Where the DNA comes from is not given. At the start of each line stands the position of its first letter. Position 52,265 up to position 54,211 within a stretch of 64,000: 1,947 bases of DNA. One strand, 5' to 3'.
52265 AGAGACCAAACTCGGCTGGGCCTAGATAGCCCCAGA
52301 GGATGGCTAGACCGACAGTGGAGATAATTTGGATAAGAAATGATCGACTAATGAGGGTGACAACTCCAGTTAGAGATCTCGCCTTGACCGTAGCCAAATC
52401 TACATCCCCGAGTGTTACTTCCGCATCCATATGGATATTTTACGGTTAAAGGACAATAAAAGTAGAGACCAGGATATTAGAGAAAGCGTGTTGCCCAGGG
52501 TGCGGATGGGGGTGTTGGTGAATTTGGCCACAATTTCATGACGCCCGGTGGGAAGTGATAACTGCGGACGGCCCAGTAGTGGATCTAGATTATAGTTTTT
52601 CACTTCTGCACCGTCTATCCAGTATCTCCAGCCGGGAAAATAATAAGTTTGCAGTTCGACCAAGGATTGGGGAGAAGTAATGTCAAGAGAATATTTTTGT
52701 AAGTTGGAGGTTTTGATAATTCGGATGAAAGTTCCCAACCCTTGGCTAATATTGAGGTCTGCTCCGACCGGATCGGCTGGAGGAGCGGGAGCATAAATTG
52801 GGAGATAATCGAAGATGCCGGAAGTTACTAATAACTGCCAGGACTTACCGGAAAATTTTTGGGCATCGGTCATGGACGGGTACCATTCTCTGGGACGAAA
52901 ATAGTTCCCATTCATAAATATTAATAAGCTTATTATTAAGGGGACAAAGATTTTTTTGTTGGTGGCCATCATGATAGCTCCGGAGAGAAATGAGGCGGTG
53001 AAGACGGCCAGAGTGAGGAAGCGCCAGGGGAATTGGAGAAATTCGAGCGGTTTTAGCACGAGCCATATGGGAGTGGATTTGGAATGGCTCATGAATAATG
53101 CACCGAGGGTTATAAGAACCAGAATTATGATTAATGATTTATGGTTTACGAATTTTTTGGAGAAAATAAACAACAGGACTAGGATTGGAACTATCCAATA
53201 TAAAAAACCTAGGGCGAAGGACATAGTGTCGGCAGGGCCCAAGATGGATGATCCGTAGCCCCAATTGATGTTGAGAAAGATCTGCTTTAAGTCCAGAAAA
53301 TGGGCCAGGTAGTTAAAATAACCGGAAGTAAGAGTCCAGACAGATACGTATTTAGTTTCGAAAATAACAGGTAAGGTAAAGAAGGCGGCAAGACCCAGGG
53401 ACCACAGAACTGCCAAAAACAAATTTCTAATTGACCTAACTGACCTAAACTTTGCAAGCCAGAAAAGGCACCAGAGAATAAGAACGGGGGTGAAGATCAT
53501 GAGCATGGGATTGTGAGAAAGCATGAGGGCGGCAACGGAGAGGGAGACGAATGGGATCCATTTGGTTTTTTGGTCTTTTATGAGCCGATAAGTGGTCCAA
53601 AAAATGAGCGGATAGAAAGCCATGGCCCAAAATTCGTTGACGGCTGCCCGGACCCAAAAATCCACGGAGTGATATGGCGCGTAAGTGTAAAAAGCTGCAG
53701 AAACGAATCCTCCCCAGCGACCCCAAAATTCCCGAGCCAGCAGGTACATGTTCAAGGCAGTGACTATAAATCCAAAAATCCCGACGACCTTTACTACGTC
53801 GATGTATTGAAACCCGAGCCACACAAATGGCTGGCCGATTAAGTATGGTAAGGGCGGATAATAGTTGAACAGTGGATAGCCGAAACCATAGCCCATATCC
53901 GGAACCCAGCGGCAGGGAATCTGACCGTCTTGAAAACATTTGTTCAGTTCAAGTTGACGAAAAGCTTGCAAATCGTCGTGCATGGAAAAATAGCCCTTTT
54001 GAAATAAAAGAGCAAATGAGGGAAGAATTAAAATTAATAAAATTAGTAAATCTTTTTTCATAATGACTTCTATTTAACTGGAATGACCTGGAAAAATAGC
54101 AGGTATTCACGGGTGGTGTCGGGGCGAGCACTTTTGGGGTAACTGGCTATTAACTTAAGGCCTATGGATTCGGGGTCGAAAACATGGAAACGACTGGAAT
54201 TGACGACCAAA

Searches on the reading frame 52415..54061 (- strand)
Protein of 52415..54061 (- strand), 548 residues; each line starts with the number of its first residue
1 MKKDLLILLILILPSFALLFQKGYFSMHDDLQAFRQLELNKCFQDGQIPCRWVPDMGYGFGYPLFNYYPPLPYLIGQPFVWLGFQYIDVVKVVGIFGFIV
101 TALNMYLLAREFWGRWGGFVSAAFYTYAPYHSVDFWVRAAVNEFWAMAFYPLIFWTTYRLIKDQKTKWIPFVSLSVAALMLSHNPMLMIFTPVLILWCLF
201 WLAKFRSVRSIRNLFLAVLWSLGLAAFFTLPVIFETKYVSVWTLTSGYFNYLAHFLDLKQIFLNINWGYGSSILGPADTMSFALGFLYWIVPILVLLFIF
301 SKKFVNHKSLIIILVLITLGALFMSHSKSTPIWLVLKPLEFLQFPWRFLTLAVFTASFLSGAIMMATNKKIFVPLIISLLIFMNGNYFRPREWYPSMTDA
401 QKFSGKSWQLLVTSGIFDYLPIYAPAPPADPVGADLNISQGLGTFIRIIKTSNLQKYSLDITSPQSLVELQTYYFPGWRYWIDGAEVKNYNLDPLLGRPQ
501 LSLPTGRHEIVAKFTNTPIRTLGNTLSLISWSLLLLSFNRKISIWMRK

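Call 5: search_protein_families(library=pfam, proteins=[window:52415-54061:-], max_evalue=0.1)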
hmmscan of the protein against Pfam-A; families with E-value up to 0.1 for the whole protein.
window:52415-54061:- (548 aa): 2 families
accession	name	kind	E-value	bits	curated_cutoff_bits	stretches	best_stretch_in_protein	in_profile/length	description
PF13231.12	PMT_2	-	7e-05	23.5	26.1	1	86-219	20-148/160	Dolichyl-phosphate-mannose-protein mannosyltransferase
PF10131.15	PTPS_related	-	9.5e-05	21.5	26.4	1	65-384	1-303/621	6-pyruvoyl-tetrahydropterin synthase related domain; membrane protein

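Call 6: search_protein_families(library=ncbifam, proteins=[window:52415-54061:-], max_evalue=1)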
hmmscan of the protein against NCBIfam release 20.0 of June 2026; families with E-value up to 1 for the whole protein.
window:52415-54061:- (548 aa): 0 families

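Call 8: find_homologous_proteins(query=window:52415-54061:-)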
Query window:52415-54061:- (548 aa): 2804 proteins with E <= 0.001 among 8000 candidates; the best 120 are listed.
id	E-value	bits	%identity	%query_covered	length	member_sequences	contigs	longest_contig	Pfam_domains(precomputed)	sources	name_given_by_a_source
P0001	0.0e+0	1245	100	100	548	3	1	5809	PF10131.16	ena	-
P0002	0.0e+0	1110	88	100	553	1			PF10131.16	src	-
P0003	4.3e-275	932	75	100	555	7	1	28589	-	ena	-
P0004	3.8e-263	893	71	96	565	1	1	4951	PF10131.16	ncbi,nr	ncbi:hypothetical protein HYS82_00760 [Candidatus Amesbacteria bacterium]|nr:hypothetical protein [C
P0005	2.0e-260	884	70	99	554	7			PF10131.16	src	-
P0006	3.9e-260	883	71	98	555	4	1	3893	-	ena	-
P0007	1.3e-259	881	69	98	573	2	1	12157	PF10131.16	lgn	-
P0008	7.3e-259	878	68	100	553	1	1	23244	-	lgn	-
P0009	3.2e-258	876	69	99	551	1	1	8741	-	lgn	-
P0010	1.3e-256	871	70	98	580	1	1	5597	PF10131.16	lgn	-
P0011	7.1e-251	852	69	97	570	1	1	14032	-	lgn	-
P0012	6.2e-250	849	68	97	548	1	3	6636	-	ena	-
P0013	1.2e-248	845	68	98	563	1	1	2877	-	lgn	-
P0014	1.6e-248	844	68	97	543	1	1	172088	-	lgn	-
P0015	3.8e-248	843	67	97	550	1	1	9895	-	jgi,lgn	-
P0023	3.4e-241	820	66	98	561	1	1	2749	PF10131.16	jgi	jgi:hypothetical protein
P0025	9.2e-240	815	64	98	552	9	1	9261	PF10131.16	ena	-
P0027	3.6e-237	807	64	99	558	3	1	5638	PF10131.16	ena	-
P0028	4.6e-237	806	64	98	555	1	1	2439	PF10131.16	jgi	jgi:6-pyruvoyl-tetrahydropterin synthase related domain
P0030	1.1e-236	805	64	98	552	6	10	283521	PF10131.16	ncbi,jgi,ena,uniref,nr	ncbi:MAG: hypothetical protein UX80_C0005G0055 [Candidatus Amesbacteria bacterium GW2011_GWA2_47_11b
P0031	2.4e-236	804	63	98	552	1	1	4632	PF10131.16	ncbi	-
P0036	2.2e-233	794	64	98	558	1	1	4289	PF10131.16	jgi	jgi:hypothetical protein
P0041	2.7e-229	781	64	94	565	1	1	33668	PF10131.16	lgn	-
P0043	5.6e-229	780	64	97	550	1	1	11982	PF10131.16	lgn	-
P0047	2.7e-227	774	62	97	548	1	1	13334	PF10131.16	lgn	-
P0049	6.1e-226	770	62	98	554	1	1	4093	PF10131.16,PF13231.13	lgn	-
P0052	6.3e-225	766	61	96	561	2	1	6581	PF10131.16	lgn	-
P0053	2.2e-224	765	60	98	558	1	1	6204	PF10131.16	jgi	jgi:uncharacterized membrane protein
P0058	1.4e-218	745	60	96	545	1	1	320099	PF10131.16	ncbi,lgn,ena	-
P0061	1.6e-217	742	59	95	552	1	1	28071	PF10131.16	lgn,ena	-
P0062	4.0e-217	741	59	95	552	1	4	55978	PF10131.16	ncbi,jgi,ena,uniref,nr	ncbi:hypothetical protein A2397_04065 [Candidatus Amesbacteria bacterium RIFOXYB1_FULL_44_23]|uniref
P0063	1.2e-216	739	59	98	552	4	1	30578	PF10131.16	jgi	-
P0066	4.3e-216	737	62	97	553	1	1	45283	PF10131.16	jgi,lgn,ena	-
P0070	2.4e-214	731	57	100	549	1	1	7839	PF10131.16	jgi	jgi:4-amino-4-deoxy-L-arabinose transferase-like glycosyltransferase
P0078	7.9e-212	723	57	100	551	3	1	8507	PF10131.16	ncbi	-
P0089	5.1e-208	711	66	85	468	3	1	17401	PF10131.16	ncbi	ncbi:MAG: hypothetical protein AAB887_00090, partial [Patescibacteria group bacterium]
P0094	6.1e-207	707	57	100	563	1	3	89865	PF10131.16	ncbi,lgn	-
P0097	5.7e-206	704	57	98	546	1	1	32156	PF10131.16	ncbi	-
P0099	3.1e-205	701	57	97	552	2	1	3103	PF10131.16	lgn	-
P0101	1.8e-204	699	57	99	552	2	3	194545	PF10131.16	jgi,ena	-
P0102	3.0e-204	698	55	100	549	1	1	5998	PF10131.16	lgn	-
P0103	1.3e-203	696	56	99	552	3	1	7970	PF10131.16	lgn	-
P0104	1.6e-203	696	57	96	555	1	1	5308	PF10131.16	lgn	-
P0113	1.3e-199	683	57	100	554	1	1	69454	PF10131.16,PF13231.13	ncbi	-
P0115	3.4e-199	681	56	100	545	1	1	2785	PF10131.16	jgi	-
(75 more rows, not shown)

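Call 12: search_solved_structures(query=A1, max_evalue=10, show_alignments=2)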
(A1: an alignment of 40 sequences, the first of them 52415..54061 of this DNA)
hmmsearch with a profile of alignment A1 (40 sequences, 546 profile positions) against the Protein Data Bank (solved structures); distinct sequences matched with E-value up to 10: 2.
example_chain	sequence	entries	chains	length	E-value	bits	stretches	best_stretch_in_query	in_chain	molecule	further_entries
5cow_A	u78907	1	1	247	0.61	11.6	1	308-370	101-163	Putative uncharacterized protein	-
5cv3_A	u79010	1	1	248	0.61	11.6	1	308-370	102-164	Putative uncharacterized protein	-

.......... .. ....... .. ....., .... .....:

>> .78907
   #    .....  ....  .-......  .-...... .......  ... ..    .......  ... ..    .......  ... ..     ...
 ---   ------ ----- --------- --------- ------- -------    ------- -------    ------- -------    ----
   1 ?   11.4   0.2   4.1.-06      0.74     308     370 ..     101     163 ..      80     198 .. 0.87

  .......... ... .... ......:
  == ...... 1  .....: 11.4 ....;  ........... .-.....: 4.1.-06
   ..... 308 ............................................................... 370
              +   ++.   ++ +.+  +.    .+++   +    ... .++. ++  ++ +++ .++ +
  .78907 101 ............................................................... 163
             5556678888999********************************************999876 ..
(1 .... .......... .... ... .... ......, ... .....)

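Call 13: search_protein_families(library=pfam, alignment_id=A1, max_evalue=0.01)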
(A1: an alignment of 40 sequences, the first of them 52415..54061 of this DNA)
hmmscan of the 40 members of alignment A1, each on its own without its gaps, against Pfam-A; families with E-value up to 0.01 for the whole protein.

A. member 1, window:52415-54061:- (548 aa): 2 families
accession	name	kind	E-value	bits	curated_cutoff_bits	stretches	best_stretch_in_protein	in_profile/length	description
PF13231.12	PMT_2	-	7e-05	23.5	26.1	1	86-219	20-148/160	Dolichyl-phosphate-mannose-protein mannosyltransferase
PF10131.15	PTPS_related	-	9.5e-05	21.5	26.4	1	65-384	1-303/621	6-pyruvoyl-tetrahydropterin synthase related domain; membrane protein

B. families by the number of members that match (of 40 scanned): 3 families
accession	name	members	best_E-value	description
PF10131.15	PTPS_related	31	1.2e-13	6-pyruvoyl-tetrahydropterin synthase related domain; membrane protein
PF13231.12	PMT_2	14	2.2e-07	Dolichyl-phosphate-mannose-protein mannosyltransferase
PF09586.16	YfhO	11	1e-11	Bacterial membrane protein YfhO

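Call 23: predict_structure(alignment_id=A1)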
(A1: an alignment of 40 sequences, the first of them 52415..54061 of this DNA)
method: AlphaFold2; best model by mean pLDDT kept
length: 548 residues; sequences in the alignment: 40
mean_pLDDT: 90.7   pTM: 0.91
mean pLDDT of the five models: 90.7, 89.9, 89.8, 88.6, 87.5
residues with pLDDT >= 90: 405; 70-90: 116; 50-70: 16; < 50: 11
segments of 3 or more residues with pLDDT < 50: 268-277
pLDDT, mean of each block of 10 residues (from residue 1): 92 93 80 93 95 91 91 97 96 96 98 96 94 83 94 98 96 97 94 97 96 98 97 93 77 86 62 46 79 93 94 97 94 92 90 97 90 92 86 90 88 79 87 91 97 97 96 95 95 94 97 97 98 89 64
secondary structure, 60 per line:
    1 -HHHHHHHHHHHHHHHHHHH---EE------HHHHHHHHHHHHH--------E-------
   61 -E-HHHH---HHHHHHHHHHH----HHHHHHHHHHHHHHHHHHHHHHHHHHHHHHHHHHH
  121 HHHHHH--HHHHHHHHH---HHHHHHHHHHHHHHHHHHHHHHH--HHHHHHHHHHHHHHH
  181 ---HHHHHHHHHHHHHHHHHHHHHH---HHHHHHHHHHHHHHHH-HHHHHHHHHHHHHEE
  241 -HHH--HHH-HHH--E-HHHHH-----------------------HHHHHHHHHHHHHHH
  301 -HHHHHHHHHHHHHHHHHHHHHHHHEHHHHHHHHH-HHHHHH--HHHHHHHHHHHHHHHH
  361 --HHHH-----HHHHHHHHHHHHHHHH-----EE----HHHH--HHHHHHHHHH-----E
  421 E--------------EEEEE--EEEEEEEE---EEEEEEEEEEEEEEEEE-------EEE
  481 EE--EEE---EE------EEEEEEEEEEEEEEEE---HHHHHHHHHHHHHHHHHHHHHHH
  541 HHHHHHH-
elements in order: H2-20 H32-44 H64-67 H71-81 H86-126 H129-137 H141-163 H166-180 H184-205 H209-224 H226-238 H258-262 H286-300 H302-325 H327-335 H337-342 H345-360 H363-366 H372-387 H399-402 H405-414 E436-440 E443-450 E454-470 E478-482 E485-487 E499-514 H518-547

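Call 26: fold_search(model_id=the predicted structure, library=pdb)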
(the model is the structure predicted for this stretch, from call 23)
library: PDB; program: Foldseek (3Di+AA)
matches with E <= 10: 399; with E <= 0.001: 14
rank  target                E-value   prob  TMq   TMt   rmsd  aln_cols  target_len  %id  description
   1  6s7t_A                7.1e-05  1.00  0.43  0.34   9.9       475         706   14  Cryo-EM structure of human oligosaccharyltransferase complex OST-B (released 2019-12-18)
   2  7oci_F                8.5e-05  1.00  0.39  0.34  13.1       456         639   12  Cryo-EM structure of yeast Ost6p containing oligosaccharyltransferase complex (released 2022-02-16)
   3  8pn9_A                1.4e-04  1.00  0.42  0.36  12.8       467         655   11  Structure of human oligosaccharyltransferase OST-A complex bound to NGI-1 (released 2024-05-08)
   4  8b6l_I                1.5e-04  1.00  0.40  0.33  16.7       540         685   13  Subtomogram average of the human Sec61-TRAP-OSTA-translocon (released 2022-12-07)
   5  8age_A                2.8e-04  1.00  0.41  0.36  11.4       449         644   15  Structure of yeast oligosaccharylransferase complex with acceptor peptide bound (released 2022-12-07)
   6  6ftg_5                3.1e-04  1.00  0.44  0.38  14.3       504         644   12  Subtomogram average of OST-containing ribosome-translocon complexes from canine rough microsomal membranes (released 2018-03-21)
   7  6ezn_F                3.1e-04  1.00  0.40  0.34  13.7       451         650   14  Cryo-EM structure of the yeast oligosaccharyltransferase (OST) complex (released 2018-01-17)
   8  9n9j_I                3.2e-04  1.00  0.41  0.33  14.2       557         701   11  Structure of a GRP94 folding intermediate engaged with a CCDC134- and FKBP11-bound secretory translocon (released 2025-11-19)
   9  3waj                  3.3e-04  1.00  0.35  0.26  14.9       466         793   13  Crystal structure of the Archaeoglobus fulgidus oligosaccharyltransferase (O29867_ARCFU) complex with Zn and sulfate (released 2013-10-30)
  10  8agb_A                3.5e-04  1.00  0.37  0.33  13.6       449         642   14  Structure of yeast oligosaccharylransferase complex with lipid-linked oligosaccharide bound (released 2022-12-07)
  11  6s7o_A                5.3e-04  1.00  0.42  0.36  12.8       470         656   11  Cryo-EM structure of human oligosaccharyltransferase complex OST-A (released 2019-12-18)
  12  7e9s_A                6.3e-04  1.00  0.38  0.26   9.8       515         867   10  Archaeal oligosaccharyltransferase AglB from Archaeoglobus fulgidus in complex with an inhibitory peptide and a dolich (released 2021-09-08)
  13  6w98_A                6.6e-04  1.00  0.45  0.21   6.8       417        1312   12  Single-Particle Cryo-EM Structure of Arabinofuranosyltransferase AftD from Mycobacteria (released 2020-05-13)
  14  5gmy_A                6.6e-04  1.00  0.38  0.26  11.5       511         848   12  Crystal structure of the Archaeoglobus fulgidus oligosaccharyltransferase (O29867_ARCFU) tethered with an acceptor pep (released 2017-02-01)
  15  6c26_A                1.3e-03  1.00  0.40  0.35  13.8       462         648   12  The Cryo-EM structure of a eukaryotic oligosaccharyl transferase complex (released 2018-01-31)
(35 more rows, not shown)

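Call 29: find_related_loci(query=A1, collection=genome_contigs, flank=7000)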
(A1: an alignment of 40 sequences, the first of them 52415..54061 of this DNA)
Query A1 (548 aa) in genome_contigs; peptide patterns used: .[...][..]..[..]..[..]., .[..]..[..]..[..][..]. (x = any residue, [..] = any of these).
501 stretches matched a pattern; 465 encode a relative of the query (tblastn E <= 1e-3); the best 80 are kept; 80 distinct loci.
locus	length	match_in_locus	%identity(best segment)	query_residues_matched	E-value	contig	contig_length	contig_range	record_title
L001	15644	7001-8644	75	1-548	0e+0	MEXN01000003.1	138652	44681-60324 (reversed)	MAG: Candidatus Amesbacteria bacterium RIFCSPLOWO2_01_FULL_48_25 rifcsplowo2_01_scaffold_246, whole genome shotgun seque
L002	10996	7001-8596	69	1-536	0e+0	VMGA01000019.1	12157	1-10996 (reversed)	MAG: Microgenomates group bacterium Gr01-1014_16 G01um101416_scaffold_1722, whole genome shotgun sequence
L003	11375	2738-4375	67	1-547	0e+0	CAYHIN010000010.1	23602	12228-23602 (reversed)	MAG TPA_asm: uncultured Gammaproteobacteria bacterium isolate ERP119705_co13_445 genome assembly, contig: NODE_2663_leng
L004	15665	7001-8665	64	1-535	0e+0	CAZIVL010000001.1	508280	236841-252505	MAG TPA_asm: uncultured Gammaproteobacteria bacterium isolate SRP342105_co1_60 genome assembly, contig: NODE_6_length_50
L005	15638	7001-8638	64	1-543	0e+0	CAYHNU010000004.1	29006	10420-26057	MAG TPA_asm: uncultured Gammaproteobacteria bacterium isolate ERP119705_co13_425 genome assembly, contig: NODE_1982_leng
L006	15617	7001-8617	64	1-535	0e+0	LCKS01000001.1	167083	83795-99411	MAG: Candidatus Amesbacteria bacterium GW2011_GWC2_45_19 UX05_C0001, whole genome shotgun sequence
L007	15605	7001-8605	63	1-535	0e+0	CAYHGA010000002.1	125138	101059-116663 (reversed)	MAG TPA_asm: uncultured Gammaproteobacteria bacterium isolate ERP119705_co10_249 genome assembly, contig: NODE_51_length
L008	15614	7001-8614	64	1-535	0e+0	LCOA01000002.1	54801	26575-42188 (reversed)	MAG: Candidatus Amesbacteria bacterium GW2011_GWA1_47_20 UX92_C0002, whole genome shotgun sequence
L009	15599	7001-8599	61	1-531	0e+0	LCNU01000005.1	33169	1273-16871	MAG: Candidatus Amesbacteria bacterium GW2011_GWC1_47_15 UX86_C0005, whole genome shotgun sequence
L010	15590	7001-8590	62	1-528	0e+0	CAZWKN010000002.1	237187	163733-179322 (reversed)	MAG TPA_asm: uncultured Gammaproteobacteria bacterium isolate SRP192515_co1_359 genome assembly, contig: NODE_20_length_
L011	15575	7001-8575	64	1-524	0e+0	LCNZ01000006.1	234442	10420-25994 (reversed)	MAG: Candidatus Amesbacteria bacterium GW2011_GWB1_47_19 UX91_C0006, whole genome shotgun sequence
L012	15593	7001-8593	59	1-531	0e+0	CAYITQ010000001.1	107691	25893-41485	MAG TPA_asm: uncultured Gammaproteobacteria bacterium isolate ERP119705_co3_801 genome assembly, contig: NODE_100_length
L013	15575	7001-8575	60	1-524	0e+0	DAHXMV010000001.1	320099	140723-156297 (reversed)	MAG TPA_asm: Candidatus Amesbacteria bacterium isolate clean1627 NODE_1_length_320099_cov_20.142678, whole genome shotgu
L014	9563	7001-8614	58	3-535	0e+0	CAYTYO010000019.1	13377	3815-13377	MAG TPA_asm: uncultured Gammaproteobacteria bacterium isolate SRP170004_co1_592 genome assembly, contig: NODE_7335_lengt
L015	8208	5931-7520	59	1-531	0e+0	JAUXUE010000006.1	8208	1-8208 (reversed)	MAG: Candidatus Amesbacteria bacterium isolate C13_metabat.bin.65 C13_k141_3741, whole genome shotgun sequence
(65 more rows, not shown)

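Call 42: search_protein_representatives(alignment_id=A1)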
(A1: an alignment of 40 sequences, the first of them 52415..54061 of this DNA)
Query: 40 sequences, 546 profile positions. Proteins with E-value up to 0.001 (for the whole library): 20403; up to 1e-10: 14286; up to 1e-30: 6716. The best 150 are listed.
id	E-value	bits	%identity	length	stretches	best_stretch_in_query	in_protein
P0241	2.8e-259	877.5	-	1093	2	5-543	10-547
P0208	1.2e-218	743.4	-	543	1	2-542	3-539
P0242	4.2e-218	741.6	-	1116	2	5-541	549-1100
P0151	4.3e-216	735.0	-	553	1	2-536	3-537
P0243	1.3e-206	703.7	-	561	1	5-543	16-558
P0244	1.0e-201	687.5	-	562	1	5-539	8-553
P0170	3.4e-200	682.5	-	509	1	3-539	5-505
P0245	1.3e-197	674.0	-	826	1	5-536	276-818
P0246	1.1e-192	657.7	-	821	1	5-536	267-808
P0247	4.3e-192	655.8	-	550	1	1-541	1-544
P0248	1.6e-191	653.9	-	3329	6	32-536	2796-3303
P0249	1.5e-186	637.5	-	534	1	27-543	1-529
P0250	8.7e-186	635.0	-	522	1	19-537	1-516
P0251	2.1e-185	633.7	-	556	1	5-542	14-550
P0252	9.5e-184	628.2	-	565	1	5-536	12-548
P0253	1.7e-183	627.5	-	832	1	4-540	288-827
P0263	9.5e-173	591.9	-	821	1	6-539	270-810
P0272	3.2e-169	580.3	-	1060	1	1-540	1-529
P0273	8.3e-169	578.9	-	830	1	3-543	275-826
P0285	1.6e-160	551.6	-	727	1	6-542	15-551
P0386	6.4e-121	420.9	-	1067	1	5-541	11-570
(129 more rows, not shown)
